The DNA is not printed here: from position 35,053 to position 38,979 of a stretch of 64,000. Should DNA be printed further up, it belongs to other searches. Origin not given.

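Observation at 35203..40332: Operon-like cluster: cupredoxin-like membrane protein, class-III-signal pilin-like protein and a 1208-aa discoidin/FN3 adhesin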

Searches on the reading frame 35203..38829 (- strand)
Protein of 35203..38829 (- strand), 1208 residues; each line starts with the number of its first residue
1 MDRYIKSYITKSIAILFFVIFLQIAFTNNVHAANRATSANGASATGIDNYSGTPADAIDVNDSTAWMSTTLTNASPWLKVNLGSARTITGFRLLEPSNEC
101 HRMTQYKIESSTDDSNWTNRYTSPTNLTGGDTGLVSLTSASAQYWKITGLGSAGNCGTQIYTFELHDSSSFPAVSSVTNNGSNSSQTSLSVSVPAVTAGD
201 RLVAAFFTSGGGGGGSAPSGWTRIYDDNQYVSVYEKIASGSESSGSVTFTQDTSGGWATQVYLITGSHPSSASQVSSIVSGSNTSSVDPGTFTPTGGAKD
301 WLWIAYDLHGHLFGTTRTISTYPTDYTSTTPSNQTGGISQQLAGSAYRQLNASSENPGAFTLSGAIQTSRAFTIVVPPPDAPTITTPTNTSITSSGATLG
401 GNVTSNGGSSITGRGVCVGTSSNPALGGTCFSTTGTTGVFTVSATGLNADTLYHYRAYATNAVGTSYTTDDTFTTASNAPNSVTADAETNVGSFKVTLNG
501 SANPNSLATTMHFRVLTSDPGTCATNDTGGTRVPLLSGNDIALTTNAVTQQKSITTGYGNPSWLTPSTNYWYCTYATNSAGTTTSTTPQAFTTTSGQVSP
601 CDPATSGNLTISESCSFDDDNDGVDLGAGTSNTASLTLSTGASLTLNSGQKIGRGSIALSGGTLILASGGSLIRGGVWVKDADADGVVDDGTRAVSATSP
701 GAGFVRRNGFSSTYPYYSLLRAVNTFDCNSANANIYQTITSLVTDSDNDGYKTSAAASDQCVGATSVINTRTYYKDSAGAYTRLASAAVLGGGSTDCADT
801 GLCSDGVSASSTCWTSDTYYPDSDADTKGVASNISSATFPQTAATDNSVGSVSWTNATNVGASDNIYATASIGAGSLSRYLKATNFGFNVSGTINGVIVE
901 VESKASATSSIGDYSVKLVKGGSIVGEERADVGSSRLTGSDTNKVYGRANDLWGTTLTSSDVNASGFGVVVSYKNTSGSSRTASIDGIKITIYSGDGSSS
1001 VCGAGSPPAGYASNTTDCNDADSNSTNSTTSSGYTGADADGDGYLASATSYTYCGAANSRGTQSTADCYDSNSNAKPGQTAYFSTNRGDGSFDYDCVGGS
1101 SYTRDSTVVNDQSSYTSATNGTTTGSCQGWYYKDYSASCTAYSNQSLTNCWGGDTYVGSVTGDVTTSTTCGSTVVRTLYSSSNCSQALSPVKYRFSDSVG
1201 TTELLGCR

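Call 4: search_protein_families(library=pfam, proteins=[window:35203-38829:-], max_evalue=0.1)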
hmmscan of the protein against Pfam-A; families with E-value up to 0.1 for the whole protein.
window:35203-38829:- (1208 aa): 3 families
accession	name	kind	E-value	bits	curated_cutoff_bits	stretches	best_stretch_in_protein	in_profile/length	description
PF00754.31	F5_F8_type_C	-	2.2e-14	54.1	28.2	1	48-155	8-118/127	F5/8 type C domain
PF22633.2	F5_F8_type_C_2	-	4.9e-13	49.9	27.8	1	57-147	2-91/91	NedA-like, galactose-binding domain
PF24607.1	CBM_AftD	-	0.0054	16.8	27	1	36-99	3-67/149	Arabinofuranosyltransferase D, third carbohydrate binding module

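Call 25: find_homologous_proteins(query=window:35203-38829:-)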
Query window:35203-38829:- (1208 aa): 293 proteins with E <= 0.001 among 8000 candidates; the best 120 are listed.
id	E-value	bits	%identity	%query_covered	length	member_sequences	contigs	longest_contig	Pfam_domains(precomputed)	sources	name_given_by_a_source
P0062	0.0e+0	2601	100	100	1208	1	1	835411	PF00754.32,PF22633.4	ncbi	-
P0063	0.0e+0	1752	69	64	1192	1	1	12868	PF00754.32,PF22633.4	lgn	-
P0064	7.4e-170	586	53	6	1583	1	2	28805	PF16974.12,PF25059.2,PF10029.16,PF17964.8,PF00041.28,PF26747.1,PF16656.12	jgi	-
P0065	6.9e-169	582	49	9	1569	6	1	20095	PF16974.12,PF25059.2,PF11061.15,PF00041.28,PF26747.1,PF10179.16,PF16656.12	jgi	jgi:hypothetical protein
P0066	2.1e-167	577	40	17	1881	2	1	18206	PF00041.28,PF16656.12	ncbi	ncbi:MAG: beta strand repeat-containing protein, partial [Sandaracinaceae bacterium]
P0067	3.3e-164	567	40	17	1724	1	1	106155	PF09603.16,PF16655.13,PF16974.12,PF25059.2,PF23376.2,PF00041.28,PF16656.12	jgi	jgi:uncharacterized protein (TIGR02145 family)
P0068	2.9e-156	541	44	11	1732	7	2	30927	PF09603.16,PF16974.12,PF25059.2,PF23376.2,PF00041.28,PF26747.1,PF16656.12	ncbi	-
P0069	4.5e-156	540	42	55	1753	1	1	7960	PF00041.28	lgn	-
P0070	5.2e-156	540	41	17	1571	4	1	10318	PF16655.13,PF16974.12,PF25059.2,PF26696.1,PF00041.28,PF26747.1,PF16656.12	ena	-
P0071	4.3e-151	523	48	9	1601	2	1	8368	PF16655.13,PF16974.12,PF25059.2,PF23376.2,PF00041.28,PF26747.1,PF10179.16,PF16656.12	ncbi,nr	ncbi:MAG TPA: hypothetical protein VJ963_03110, partial [Bacteroidales bacterium]|nr:hypothetical pr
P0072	8.0e-143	496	57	35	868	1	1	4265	-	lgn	-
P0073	1.1e-141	492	53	9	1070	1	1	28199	PF16974.12,PF25059.2,PF00041.28,PF16656.12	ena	-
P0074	1.8e-136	475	54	34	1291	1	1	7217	PF25059.2,PF00041.28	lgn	-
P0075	1.3e-135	472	44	10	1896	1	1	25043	PF16974.12,PF25059.2,PF00041.28,PF16656.12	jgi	jgi:hypothetical protein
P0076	1.9e-134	468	57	35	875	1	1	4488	-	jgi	jgi:hypothetical protein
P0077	2.1e-134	468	36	16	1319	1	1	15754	PF09603.16,PF16974.12,PF25059.2,PF00041.28,PF26747.1,PF10179.16,PF16656.12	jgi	-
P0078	3.5e-133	464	41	27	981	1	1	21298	PF00041.28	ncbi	-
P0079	6.9e-133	463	48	35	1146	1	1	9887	PF00041.28,PF16656.12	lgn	-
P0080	2.6e-129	451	40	15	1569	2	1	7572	PF16974.12,PF25059.2,PF15899.12,PF00041.28,PF15902.13,PF26747.1,PF16656.12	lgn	-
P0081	4.7e-129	450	55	38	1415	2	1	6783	PF07534.23,PF00041.28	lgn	-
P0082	3.9e-128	447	37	17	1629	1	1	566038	PF16655.13,PF19112.7,PF00041.28,PF16656.12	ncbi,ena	-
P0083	2.9e-125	438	47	7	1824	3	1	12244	PF16974.12,PF25059.2,PF00041.28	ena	-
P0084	2.4e-123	432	43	35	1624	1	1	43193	PF07534.23,PF00041.28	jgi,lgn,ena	-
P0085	7.5e-123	430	42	17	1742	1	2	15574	PF00041.28,PF16656.12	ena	-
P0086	1.1e-121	426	47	9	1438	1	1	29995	PF09603.16,PF16974.12,PF25059.2,PF00041.28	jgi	jgi:uncharacterized protein (TIGR02145 family)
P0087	2.2e-121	425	33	17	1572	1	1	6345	PF16655.13,PF25059.2,PF00041.28,PF16656.12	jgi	jgi:MYXO-CTERM domain-containing protein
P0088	4.3e-121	424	49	8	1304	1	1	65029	PF16655.13,PF16974.12,PF25059.2,PF00041.28,PF26747.1,PF10179.16,PF16656.12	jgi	-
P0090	9.8e-119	416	53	8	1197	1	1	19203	PF25059.2,PF23376.2,PF17964.8,PF04775.21,PF00041.28,PF16656.12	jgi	jgi:FlaG/FlaF family flagellin (archaellin)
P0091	2.4e-117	412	53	8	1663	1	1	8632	PF00041.28,PF10179.16,PF16656.12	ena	-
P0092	2.9e-115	405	34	21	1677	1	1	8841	PF16655.13,PF16974.12,PF25059.2,PF23376.2,PF22433.4,PF00041.28,PF26747.1,PF10179.16,PF16656.12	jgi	jgi:phosphodiesterase/alkaline phosphatase D-like protein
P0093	1.9e-114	402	38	17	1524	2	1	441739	PF25059.2,PF23376.2,PF04775.21,PF00041.28,PF16656.12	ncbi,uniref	ncbi:beta strand repeat-containing protein [Prosthecobacter sp.]|uniref:beta strand repeat-containin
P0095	1.4e-112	396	46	8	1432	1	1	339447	PF09603.16,PF16974.12,PF25059.2,PF00041.28,PF16656.12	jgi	jgi:uncharacterized protein (TIGR02145 family)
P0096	2.2e-111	392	45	17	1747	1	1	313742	PF01839.30,PF25059.2,PF13517.13,PF16184.12,PF13946.12,PF00041.28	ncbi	-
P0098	4.1e-109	384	55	8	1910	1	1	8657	PF16974.12,PF25059.2,PF26696.1,PF07603.18,PF00041.28,PF16656.12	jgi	jgi:hypothetical protein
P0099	1.6e-107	379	43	10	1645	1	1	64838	PF09603.16,PF16974.12,PF25059.2,PF00354.25,PF13385.14,PF00041.28,PF26747.1,PF16656.12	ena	-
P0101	1.3e-106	376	41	38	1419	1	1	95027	PF00041.28,PF16656.12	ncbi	-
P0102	2.4e-106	375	53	7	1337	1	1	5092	PF16974.12,PF25059.2,PF26707.1,PF00041.28,PF10179.16,PF16656.12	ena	-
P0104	5.9e-106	374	51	10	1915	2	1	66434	PF00041.28,PF18884.6,PF16656.12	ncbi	ncbi:MAG: hypothetical protein RLZZ398_158 [Verrucomicrobiota bacterium]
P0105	4.6e-105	371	46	13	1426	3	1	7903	PF09603.16,PF16655.13,PF16974.12,PF25059.2,PF07603.18,PF00041.28,PF16656.12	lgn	-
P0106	1.7e-99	353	38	10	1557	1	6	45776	PF17770.8,PF25059.2,PF00041.28,PF10179.16,PF16656.12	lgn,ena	-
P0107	1.1e-98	350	49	8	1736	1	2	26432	PF07679.23,PF13895.13,PF16974.12,PF25059.2,PF13927.13,PF22971.3,PF28432.1,PF00041.28,PF26747.1,PF10179.16,PF16656.12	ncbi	-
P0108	9.9e-98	347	47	10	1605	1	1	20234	PF16974.12,PF25059.2,PF26696.1,PF07603.18,PF00041.28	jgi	jgi:hypothetical protein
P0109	5.0e-97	344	53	7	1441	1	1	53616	PF13582.13,PF16974.12,PF25059.2,PF13688.13,PF13574.13,PF00041.28,PF16656.12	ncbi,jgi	jgi:hypothetical protein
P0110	1.1e-96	343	34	16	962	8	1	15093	PF16974.12,PF10029.16,PF00041.28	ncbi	ncbi:MAG: DUF2271 domain-containing protein [Paludibacter sp.]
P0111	1.2e-96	343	37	10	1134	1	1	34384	PF16974.12,PF25059.2,PF00041.28,PF10179.16,PF16656.12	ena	-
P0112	4.8e-96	341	32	19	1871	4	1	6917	PF25059.2,PF00041.28,PF18884.6,PF16656.12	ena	-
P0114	1.6e-92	329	41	10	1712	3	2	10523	PF09603.16,PF16655.13,PF16974.12,PF25059.2,PF17964.8,PF01483.28,PF00041.28,PF16656.12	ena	-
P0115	8.5e-92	327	52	7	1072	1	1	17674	PF16974.12,PF25059.2,PF00041.28,PF16656.12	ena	-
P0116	3.2e-89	319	49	9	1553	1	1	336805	PF18885.7,PF03160.21,PF04775.21,PF00041.28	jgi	jgi:hypothetical protein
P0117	3.3e-89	318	35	9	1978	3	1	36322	PF09603.16,PF16974.12,PF25059.2,PF00041.28,PF26747.1,PF10179.16,PF16656.12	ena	-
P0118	1.1e-88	317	42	37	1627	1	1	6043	PF07534.23,PF00041.28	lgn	-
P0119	8.3e-85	304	39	11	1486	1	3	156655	PF16974.12,PF26696.1,PF07603.18,PF00041.28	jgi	jgi:hypothetical protein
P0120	3.1e-84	302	37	18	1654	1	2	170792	PF13688.13,PF00041.28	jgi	jgi:hypothetical protein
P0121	6.2e-83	298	37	23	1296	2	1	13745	PF00041.28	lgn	-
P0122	9.2e-82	294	36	19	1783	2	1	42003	PF09603.16,PF16974.12,PF25059.2,PF23376.2,PF26707.1,PF01483.28,PF00041.28,PF26747.1,PF10179.16,PF16656.12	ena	-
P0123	5.2e-81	291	41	28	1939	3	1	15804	PF00041.28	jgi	-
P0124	8.9e-81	291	40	17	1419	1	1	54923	PF12733.14,PF25059.2,PF04775.21,PF00041.28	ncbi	-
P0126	6.5e-79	284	44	8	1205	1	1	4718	PF09603.16,PF16974.12,PF25059.2,PF00041.28,PF16656.12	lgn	-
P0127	3.7e-77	279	53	8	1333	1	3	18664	PF09603.16,PF25059.2,PF16656.12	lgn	-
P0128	1.1e-76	277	52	9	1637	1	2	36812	PF16655.13,PF16974.12,PF25059.2,PF18962.8,PF00041.28,PF26747.1,PF10179.16,PF16656.12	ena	-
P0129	1.1e-76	277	48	8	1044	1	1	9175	PF09603.16,PF16974.12,PF25059.2,PF00041.28,PF26747.1,PF10179.16,PF16656.12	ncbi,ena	-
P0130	1.2e-76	277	37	17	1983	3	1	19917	PF16655.13,PF25059.2,PF20773.6,PF18962.8,PF21471.4,PF00041.28,PF10179.16,PF16656.12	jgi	jgi:hypothetical protein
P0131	4.8e-76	275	51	8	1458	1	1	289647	PF18885.7,PF03160.21,PF04775.21,PF00041.28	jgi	jgi:hypothetical protein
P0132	5.7e-76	275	39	18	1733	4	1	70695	PF16655.13,PF18962.8,PF21471.4,PF00041.28,PF16656.12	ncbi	-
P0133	7.5e-76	274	50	8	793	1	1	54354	PF16655.13,PF25059.2,PF23376.2,PF04775.21,PF00041.28,PF10179.16,PF16656.12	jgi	jgi:hypothetical protein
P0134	1.7e-75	273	39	15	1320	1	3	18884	PF09603.16,PF16656.12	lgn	-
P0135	3.9e-75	272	34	20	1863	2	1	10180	PF17770.8,PF09603.16,PF16655.13,PF25059.2,PF00041.28,PF10179.16,PF16656.12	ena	-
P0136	7.8e-74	268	36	18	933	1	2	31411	PF16655.13,PF16974.12,PF25059.2,PF00041.28,PF16656.12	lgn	-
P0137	1.6e-73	266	39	12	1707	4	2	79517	PF16655.13,PF25059.2,PF23376.2,PF26232.1,PF22433.4,PF18203.7,PF00041.28,PF10179.16,PF16656.12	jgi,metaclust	metaclust:\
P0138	3.4e-72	262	52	8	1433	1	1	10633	PF09603.16,PF16974.12,PF25059.2,PF07603.18,PF00041.28,PF16656.12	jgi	-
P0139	1.3e-71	260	36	11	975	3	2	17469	PF16974.12,PF25059.2,PF00041.28,PF16656.12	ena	-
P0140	2.1e-71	260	36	22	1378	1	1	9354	PF16974.12,PF25059.2,PF05547.18,PF19081.7,PF00041.28,PF26747.1,PF16656.12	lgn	-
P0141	5.9e-70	255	35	17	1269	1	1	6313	PF09603.16,PF16655.13,PF16974.12,PF25059.2,PF07603.18,PF00041.28,PF10179.16,PF16656.12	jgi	jgi:uncharacterized protein (TIGR02145 family)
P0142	1.9e-69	253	42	35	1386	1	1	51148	PF00041.28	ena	-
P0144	9.2e-69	251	38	17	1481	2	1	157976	PF16655.13,PF20773.6,PF21471.4,PF00041.28,PF16656.12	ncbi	ncbi:MAG: hypothetical protein V4643_02035, partial [Bacteroidota bacterium]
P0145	1.0e-68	251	46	10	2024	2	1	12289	PF09603.16,PF16974.12,PF25059.2,PF26696.1,PF00041.28,PF26747.1,PF16656.12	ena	-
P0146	2.9e-68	249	33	18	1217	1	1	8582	PF09603.16,PF16655.13,PF16974.12,PF25059.2,PF23376.2,PF26707.1,PF07603.18,PF00041.28,PF26747.1,PF10179.16,PF16656.12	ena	-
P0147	1.1e-67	247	43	10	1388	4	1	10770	PF25059.2,PF26696.1,PF07603.18,PF00041.28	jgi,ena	-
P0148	1.0e-66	244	46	8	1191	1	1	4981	PF16974.12,PF25059.2,PF07603.18,PF00041.28,PF16656.12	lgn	-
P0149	2.1e-66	243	44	8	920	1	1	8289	PF09603.16,PF16655.13,PF16974.12,PF25059.2,PF00041.28,PF26747.1,PF16656.12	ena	-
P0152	1.8e-64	237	33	18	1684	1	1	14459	PF09603.16,PF16974.12,PF25059.2,PF23376.2,PF26707.1,PF01483.28,PF00041.28,PF26747.1,PF10179.16,PF16656.12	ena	-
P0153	2.3e-63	233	51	8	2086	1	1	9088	PF09603.16,PF16974.12,PF25059.2,PF26696.1,PF07603.18,PF00041.28,PF26198.1,PF16656.12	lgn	-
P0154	3.5e-63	232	48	8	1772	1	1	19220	PF16974.12,PF16410.11,PF25059.2,PF19755.5,PF22243.3,PF00041.28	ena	-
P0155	5.0e-63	232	56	8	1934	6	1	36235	PF10282.16,PF03935.23,PF16640.12,PF00722.29,PF01436.28,PF25021.2,PF00041.28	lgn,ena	-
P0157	2.2e-62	230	40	17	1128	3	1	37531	PF00041.28,PF10179.16,PF16656.12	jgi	jgi:hypothetical protein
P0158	8.0e-62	228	38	27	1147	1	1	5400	PF00041.28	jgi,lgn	-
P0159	1.7e-61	227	45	10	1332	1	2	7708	PF09603.16,PF16974.12,PF25059.2,PF07603.18,PF00041.28,PF26747.1,PF16656.12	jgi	jgi:uncharacterized protein (TIGR02145 family)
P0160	2.9e-61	226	47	8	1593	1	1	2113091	PF16974.12,PF25059.2,PF26696.1,PF07603.18,PF00041.28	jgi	jgi:hypothetical protein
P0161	3.7e-60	222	45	8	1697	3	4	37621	PF16974.12,PF25059.2,PF17957.8,PF25778.2,PF17964.8,PF06739.18,PF00041.28,PF16656.12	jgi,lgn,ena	-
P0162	4.5e-60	222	37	18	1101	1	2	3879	PF25059.2,PF00041.28,PF10179.16,PF16656.12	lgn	-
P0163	1.8e-59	220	50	9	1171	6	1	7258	PF16974.12,PF18962.8,PF00041.28,PF16656.12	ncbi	-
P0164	1.9e-59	220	40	17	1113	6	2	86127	PF00041.28,PF16656.12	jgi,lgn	jgi:hypothetical protein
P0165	5.9e-59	218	36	19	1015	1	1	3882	PF25059.2,PF00041.28,PF10179.16,PF16656.12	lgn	-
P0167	2.4e-58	216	35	18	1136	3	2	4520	PF16974.12,PF25059.2,PF18962.8,PF00041.28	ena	-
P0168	2.7e-58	216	46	8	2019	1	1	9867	PF25059.2,PF00404.25,PF00041.28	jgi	jgi:hypothetical protein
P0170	2.8e-57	213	35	15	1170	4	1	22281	PF19408.6,PF16974.12,PF26696.1,PF13927.13,PF07603.18,PF00041.28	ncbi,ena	ncbi:MAG: DUF1566 domain-containing protein [Bacteroidota bacterium]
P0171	3.3e-57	213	38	9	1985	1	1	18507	PF16655.13,PF25059.2,PF23376.2,PF17957.8,PF22433.4,PF00041.28,PF16656.12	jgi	jgi:phosphodiesterase/alkaline phosphatase D-like protein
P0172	5.0e-57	212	65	8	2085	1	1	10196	PF00041.28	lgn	-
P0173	1.2e-56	211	36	9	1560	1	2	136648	PF09603.16,PF16655.13,PF25059.2,PF23376.2,PF07603.18,PF25788.3,PF22433.4,PF00041.28,PF10179.16,PF16656.12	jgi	jgi:uncharacterized protein (TIGR02145 family)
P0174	2.5e-56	210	45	9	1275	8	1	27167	PF16655.13,PF16974.12,PF00041.28,PF26747.1,PF16656.12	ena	-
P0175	3.3e-56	209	47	9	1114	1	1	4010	PF16974.12,PF25059.2,PF00041.28,PF10179.16,PF16656.12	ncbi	-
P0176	4.1e-56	209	44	9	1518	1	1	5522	PF16974.12,PF13385.14,PF00041.28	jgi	-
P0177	8.1e-56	208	46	11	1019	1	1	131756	PF16655.13,PF16974.12,PF25059.2,PF00041.28,PF26747.1,PF16656.12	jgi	jgi:hypothetical protein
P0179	1.9e-55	207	42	18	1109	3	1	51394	PF16655.13,PF00041.28,PF10179.16,PF16656.12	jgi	jgi:hypothetical protein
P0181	3.4e-55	206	40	18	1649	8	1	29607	PF17210.10,PF00041.28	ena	-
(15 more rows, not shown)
